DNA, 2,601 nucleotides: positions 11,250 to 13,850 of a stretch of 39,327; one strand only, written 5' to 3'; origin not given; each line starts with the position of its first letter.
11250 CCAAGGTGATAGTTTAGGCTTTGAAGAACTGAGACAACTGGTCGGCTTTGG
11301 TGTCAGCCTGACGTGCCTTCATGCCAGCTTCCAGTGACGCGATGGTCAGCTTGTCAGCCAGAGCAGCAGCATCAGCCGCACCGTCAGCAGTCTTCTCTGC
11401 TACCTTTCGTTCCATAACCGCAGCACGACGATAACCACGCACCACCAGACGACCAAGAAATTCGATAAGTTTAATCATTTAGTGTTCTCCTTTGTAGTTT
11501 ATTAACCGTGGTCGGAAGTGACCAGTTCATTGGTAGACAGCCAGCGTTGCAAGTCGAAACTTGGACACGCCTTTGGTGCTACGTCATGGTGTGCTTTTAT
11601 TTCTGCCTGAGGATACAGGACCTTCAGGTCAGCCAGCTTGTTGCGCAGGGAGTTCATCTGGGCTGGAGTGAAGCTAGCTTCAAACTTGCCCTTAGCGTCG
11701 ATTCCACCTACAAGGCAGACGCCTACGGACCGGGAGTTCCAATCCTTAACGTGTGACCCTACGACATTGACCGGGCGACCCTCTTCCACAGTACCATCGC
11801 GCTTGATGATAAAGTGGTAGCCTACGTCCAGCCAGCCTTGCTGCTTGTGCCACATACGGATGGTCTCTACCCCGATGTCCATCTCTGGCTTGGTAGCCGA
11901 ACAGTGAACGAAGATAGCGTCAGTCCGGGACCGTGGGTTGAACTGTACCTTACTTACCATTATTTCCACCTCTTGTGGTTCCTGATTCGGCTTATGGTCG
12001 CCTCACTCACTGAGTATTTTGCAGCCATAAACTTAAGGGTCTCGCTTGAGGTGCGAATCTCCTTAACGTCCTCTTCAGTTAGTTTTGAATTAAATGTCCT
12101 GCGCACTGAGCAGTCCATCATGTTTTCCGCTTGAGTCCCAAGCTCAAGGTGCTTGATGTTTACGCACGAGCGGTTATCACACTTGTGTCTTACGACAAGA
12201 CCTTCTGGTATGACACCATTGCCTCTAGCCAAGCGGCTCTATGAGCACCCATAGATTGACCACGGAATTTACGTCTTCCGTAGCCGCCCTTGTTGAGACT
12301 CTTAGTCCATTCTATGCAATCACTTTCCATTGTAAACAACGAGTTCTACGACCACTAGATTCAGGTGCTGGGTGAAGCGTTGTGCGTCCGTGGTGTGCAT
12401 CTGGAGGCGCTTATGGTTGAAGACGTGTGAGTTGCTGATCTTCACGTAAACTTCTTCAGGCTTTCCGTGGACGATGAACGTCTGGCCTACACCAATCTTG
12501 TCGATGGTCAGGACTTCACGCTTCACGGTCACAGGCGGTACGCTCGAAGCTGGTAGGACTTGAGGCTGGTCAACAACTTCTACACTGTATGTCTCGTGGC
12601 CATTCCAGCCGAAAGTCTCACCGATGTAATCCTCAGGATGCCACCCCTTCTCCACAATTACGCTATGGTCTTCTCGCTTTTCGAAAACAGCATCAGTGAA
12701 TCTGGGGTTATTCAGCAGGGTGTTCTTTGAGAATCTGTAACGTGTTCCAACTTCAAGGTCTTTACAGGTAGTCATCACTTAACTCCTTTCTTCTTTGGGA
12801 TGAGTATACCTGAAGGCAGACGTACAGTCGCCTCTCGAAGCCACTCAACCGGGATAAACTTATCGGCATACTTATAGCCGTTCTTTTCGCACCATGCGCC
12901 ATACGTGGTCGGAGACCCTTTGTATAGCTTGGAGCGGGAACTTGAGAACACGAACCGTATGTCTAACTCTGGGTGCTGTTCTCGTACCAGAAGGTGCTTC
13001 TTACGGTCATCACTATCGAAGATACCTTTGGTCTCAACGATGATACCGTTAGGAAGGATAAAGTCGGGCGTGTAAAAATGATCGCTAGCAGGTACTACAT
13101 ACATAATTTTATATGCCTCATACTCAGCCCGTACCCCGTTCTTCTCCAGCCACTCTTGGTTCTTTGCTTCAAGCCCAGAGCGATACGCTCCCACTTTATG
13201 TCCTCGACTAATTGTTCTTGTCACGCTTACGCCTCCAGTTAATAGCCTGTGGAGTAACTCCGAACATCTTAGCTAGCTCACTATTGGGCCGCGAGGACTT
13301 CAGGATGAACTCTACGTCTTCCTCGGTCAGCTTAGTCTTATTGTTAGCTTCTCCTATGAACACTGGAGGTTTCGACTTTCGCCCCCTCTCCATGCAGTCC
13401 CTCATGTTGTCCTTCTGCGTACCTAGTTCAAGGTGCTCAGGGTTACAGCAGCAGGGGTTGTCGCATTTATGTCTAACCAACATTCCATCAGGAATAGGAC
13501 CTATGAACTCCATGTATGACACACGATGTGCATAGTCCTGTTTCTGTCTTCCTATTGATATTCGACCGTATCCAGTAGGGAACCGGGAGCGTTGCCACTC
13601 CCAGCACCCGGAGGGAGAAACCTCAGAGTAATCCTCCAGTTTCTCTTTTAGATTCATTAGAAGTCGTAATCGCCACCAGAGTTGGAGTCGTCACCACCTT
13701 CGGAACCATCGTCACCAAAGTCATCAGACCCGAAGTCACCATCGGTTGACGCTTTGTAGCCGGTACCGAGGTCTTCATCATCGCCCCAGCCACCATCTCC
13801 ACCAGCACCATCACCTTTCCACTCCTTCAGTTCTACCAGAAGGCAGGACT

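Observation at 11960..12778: Orphan 152-aa gene plus a decayed HNH endonuclease inserted between endonuclease I and lysozyme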

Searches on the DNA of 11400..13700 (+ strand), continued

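Call 40: search_dna_similar(query=L006:1402-1712:+, collection=phages, mode=distant, max_rows=10, rows=spread)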
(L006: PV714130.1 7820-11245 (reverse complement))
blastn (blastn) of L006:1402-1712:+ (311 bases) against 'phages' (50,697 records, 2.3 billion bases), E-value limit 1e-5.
Records with a match: 1008; places in all: 1013; records where one place covers at least 80% of the query: 219.
Best place of each record, by identity: >=99% 7; 95-99% 41; 90-95% 24; 80-90% 123; 60-80% 813.
By first word of the organism name: Klebsiella 361; Escherichia 259; Pseudomonas 113; Salmonella 82; Enterobacter 30; Yersinia 25; Citrobacter 18; Kayfunavirus 17; Shigella 16; Enterobacteria 13; and 26 more.
By host as written in the record: - 195; Klebsiella pneumoniae 186; Escherichia coli 85; Salmonella enterica subsp. enterica serovar Typhi 30; Klebsiella pneumoniae 135080 23; Pseudomonas putida KT2440 and Paw85 21; Pseudomonas fluorescens 15; Escherichia coli rfaC 14; and 224 more.
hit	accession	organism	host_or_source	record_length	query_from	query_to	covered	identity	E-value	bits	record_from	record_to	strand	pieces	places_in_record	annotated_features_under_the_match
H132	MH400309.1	Escherichia phage Vec13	Escherichia coli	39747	1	311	100%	100.0%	4e-158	562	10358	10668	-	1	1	hypothetical protein | N-acetylmuramoyl-L-alanine amidase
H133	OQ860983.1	Salmonella phage ST15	Salmonella enterica subsp. enterica ...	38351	1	311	100%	88.7%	2e-110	404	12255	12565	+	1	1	hypothetical protein | endolysin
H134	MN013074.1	Klebsiella phage vB_KpnP_Emp27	Klebsiella pneumoniae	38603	1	153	49%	73.4%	8e-15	87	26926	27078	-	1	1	putative N-acetylmuramoyl-L-alanine amidase | putative endonuclease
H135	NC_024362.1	Pseudomonas phage phiPSA2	Pseudomonas syringae pv. actinidiae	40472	7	152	47%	74.5%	4e-12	77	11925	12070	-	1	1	promoter | amidase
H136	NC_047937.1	Yersinia phage fPS-54-ocr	-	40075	6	152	47%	69.6%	4e-6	58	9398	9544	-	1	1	g013: amidase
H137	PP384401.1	Escherichia phage T7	Escherichia coli rfaC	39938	1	125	40%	76.2%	8e-15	86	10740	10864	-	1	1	3.5: lysozyme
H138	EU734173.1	Klebsiella phage K11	Klebsiella sp. 390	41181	6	116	36%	77.7%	1e-13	83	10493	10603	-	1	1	3.5: gp3.5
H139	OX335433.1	Klebsiella phage cp35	Sewage and Seine river water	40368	6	116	36%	76.8%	1e-12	79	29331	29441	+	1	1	record has no annotation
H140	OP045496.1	Klebsiella phage 150004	Klebsiella pneumoniae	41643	7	116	35%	76.6%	4e-12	77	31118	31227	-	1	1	hypothetical protein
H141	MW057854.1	Providencia phage PSTCR2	Providencia stuartii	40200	1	41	13%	90.2%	4e-6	57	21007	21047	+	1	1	endolysin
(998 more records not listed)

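Call 53: get_annotated_region(hit=H104, flank=1500)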
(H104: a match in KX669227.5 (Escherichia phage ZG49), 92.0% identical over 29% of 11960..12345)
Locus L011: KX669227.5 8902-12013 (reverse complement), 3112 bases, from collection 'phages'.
description: Escherichia phage ZG49, complete genome.
organism: Escherichia phage ZG49 (NCBI taxid 1897641)
taxonomy: Viruses; Duplodnaviria; Heunggongvirae; Uroviricota; Caudoviricetes; Autographiviridae; Studiervirinae; Kayfunavirus; Kayfunavirus ZG49
host: Escherichia coli 49; source: hospital sewage; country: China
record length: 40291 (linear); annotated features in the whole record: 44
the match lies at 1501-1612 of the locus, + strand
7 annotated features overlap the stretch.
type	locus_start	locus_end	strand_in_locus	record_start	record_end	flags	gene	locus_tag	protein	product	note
CDS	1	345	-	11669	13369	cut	-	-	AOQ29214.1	primase/helicase protein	T7-like phage primase/helicase protein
CDS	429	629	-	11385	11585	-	-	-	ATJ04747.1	hypothetical protein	-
CDS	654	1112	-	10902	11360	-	-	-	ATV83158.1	N-acetylmuramoyl-L-alanine amidase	-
CDS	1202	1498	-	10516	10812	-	-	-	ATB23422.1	endonuclease I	-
CDS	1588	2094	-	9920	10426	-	-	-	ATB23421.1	endonuclease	T7-like phage endonuclease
CDS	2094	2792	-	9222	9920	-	-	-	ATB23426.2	ssDNA-binding protein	T7-like phage ssDNA-binding protein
CDS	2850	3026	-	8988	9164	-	-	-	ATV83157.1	host RNA polymerase inhibitor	-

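Call 67: get_annotated_region(hit=H137, flank=900)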
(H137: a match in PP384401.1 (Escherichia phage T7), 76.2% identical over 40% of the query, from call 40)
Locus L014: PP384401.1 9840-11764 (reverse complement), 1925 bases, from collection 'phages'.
description: Mutant Escherichia phage T7 clone recombinant rfaC_7, complete genome.
organism: Escherichia phage T7 (NCBI taxid 10760)
taxonomy: Viruses; Duplodnaviria; Heunggongvirae; Uroviricota; Caudoviricetes; Autographiviridae; Studiervirinae; Teseptimavirus; Teseptimavirus T7
host: Escherichia coli rfaC; source: -; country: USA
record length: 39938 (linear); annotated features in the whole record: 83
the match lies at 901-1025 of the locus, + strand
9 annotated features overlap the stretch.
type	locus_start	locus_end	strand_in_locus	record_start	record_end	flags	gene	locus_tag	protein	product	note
CDS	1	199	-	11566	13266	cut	4A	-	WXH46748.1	DNA primase/helicase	T7p22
CDS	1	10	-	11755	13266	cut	4B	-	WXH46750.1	DNA primase/helicase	T7p24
CDS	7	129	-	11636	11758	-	4.1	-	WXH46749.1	hypothetical protein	T7p23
CDS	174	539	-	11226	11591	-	3.8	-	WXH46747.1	HNH endonuclease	T7p21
regulatory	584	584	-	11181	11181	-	-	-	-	promoter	T7 promoter phi3.8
CDS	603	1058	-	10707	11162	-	3.5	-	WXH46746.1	lysozyme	T7p20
CDS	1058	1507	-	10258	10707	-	3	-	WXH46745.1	endonuclease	T7p19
CDS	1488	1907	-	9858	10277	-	2.8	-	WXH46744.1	endonuclease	T7p18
CDS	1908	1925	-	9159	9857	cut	2.5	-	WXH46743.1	single-stranded DNA binding protein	T7p17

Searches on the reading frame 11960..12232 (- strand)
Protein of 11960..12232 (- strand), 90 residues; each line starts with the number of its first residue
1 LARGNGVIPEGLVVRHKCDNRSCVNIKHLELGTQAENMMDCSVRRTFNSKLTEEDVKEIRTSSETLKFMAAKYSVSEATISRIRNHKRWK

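Call 4: search_protein_families(library=pfam, proteins=[window:11960-12232:-], max_evalue=0.1)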
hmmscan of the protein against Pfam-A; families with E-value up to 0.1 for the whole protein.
window:11960-12232:- (90 aa): 4 families
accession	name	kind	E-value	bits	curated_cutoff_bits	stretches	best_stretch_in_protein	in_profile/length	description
PF13392.12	HNH_3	-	3.5e-12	46.2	24.8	1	5-39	12-46/46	HNH endonuclease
PF05551.17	zf-His_Me_endon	-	0.0069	17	27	1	14-50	67-103/131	Zinc-binding loop region of homing endonuclease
PF11637.13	UvsW-1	-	0.015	15.9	25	1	27-55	20-48/56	UvsW.1 domain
PF21672.2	COMM_HN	-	0.045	14.7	23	1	44-81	46-83/103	COMMD2-7/10, HN domain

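Call 15: search_protein_families(library=phrogs, proteins=[window:11960-12232:-], max_evalue=0.01)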
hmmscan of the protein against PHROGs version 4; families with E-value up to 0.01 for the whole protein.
window:11960-12232:- (90 aa): 11 families
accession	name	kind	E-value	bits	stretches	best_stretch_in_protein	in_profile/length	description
phrog_59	-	DNA, RNA and nucleotide metabolism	3.4e-21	77.1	1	6-90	201-273/423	HNH endonuclease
phrog_6254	-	DNA, RNA and nucleotide metabolism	6.4e-17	63.3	1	5-67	50-111/154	HNH endonuclease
phrog_1872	-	DNA, RNA and nucleotide metabolism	5.7e-16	59.9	1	5-75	72-143/166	endonuclease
phrog_826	-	DNA, RNA and nucleotide metabolism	1.9e-11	45.1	1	4-41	120-158/281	HNH endonuclease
phrog_1492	-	DNA, RNA and nucleotide metabolism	3.7e-09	37.2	1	6-46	124-164/414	HNH endonuclease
phrog_3593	-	DNA, RNA and nucleotide metabolism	3.2e-06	28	1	5-44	104-143/210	HNH endonuclease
phrog_99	-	DNA, RNA and nucleotide metabolism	3.5e-05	24.6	1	5-50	169-214/383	HNH endonuclease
phrog_4842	-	DNA, RNA and nucleotide metabolism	9.2e-05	23.3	1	5-33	111-139/154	HNH endonuclease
phrog_517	-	DNA, RNA and nucleotide metabolism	0.0001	24.2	1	43-83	78-121/128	HTH DNA binding protein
phrog_6156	-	DNA, RNA and nucleotide metabolism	0.00032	21.1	1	34-90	169-228/261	endonuclease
phrog_4151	-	DNA, RNA and nucleotide metabolism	0.0025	18.7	1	52-90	9-47/154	DNA binding protein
